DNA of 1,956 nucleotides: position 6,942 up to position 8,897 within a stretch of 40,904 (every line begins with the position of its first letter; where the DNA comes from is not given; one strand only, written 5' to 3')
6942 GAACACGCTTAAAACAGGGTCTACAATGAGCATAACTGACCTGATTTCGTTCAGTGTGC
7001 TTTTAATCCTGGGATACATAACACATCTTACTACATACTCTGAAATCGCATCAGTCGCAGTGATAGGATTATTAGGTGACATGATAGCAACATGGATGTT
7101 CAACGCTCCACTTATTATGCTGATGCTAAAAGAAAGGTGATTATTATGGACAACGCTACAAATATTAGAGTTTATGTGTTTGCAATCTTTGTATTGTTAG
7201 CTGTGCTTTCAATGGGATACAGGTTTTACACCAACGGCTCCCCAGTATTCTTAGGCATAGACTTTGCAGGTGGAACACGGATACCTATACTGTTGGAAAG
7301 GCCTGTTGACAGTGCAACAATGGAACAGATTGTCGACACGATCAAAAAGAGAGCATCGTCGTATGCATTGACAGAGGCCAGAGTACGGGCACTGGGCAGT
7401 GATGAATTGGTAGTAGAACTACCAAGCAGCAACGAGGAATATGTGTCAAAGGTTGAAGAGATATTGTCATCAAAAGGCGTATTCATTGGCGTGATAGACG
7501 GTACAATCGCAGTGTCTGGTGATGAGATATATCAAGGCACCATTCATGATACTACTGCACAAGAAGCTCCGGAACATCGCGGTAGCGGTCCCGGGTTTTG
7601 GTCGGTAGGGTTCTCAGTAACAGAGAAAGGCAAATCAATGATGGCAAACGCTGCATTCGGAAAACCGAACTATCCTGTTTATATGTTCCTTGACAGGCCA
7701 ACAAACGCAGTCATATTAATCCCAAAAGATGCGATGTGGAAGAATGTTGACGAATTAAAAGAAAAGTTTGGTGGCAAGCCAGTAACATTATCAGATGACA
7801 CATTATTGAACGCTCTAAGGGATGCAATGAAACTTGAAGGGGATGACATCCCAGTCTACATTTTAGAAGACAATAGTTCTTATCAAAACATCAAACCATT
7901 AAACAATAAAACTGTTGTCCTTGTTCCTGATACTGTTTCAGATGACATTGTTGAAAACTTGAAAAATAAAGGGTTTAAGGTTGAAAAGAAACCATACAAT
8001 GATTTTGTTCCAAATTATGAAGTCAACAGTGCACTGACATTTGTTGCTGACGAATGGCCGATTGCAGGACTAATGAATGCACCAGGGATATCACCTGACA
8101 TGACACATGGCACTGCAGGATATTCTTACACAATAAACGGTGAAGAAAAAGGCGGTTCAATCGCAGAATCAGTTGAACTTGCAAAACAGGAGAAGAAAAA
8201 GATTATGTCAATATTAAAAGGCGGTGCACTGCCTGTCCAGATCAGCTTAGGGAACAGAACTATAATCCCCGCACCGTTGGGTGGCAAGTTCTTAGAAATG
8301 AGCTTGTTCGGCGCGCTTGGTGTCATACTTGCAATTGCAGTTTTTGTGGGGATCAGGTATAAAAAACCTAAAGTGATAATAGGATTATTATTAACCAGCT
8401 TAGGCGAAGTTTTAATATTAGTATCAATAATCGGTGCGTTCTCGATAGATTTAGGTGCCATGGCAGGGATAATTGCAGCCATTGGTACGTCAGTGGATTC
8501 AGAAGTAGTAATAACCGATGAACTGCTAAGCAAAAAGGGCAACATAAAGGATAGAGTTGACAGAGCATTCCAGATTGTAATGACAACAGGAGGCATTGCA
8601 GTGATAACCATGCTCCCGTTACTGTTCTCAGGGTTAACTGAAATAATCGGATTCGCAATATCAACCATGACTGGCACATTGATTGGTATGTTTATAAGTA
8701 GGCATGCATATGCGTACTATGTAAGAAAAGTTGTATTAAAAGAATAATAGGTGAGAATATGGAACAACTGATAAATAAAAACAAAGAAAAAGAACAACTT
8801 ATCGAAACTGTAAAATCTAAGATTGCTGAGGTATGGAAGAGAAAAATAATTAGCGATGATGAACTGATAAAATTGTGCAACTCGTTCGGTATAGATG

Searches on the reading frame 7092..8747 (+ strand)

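Call 35: search_protein_families(library=pfam, proteins=[window:7092-8747:+])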
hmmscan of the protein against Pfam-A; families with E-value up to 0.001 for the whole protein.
window:7092-8747:+ (551 aa): 1 family
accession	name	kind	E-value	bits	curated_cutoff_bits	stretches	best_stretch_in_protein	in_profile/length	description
PF02355.23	SecD_SecF_C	-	5.3e-10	39.4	20.5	1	389-536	18-175/189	Protein export membrane protein SecD/SecF, C-terminal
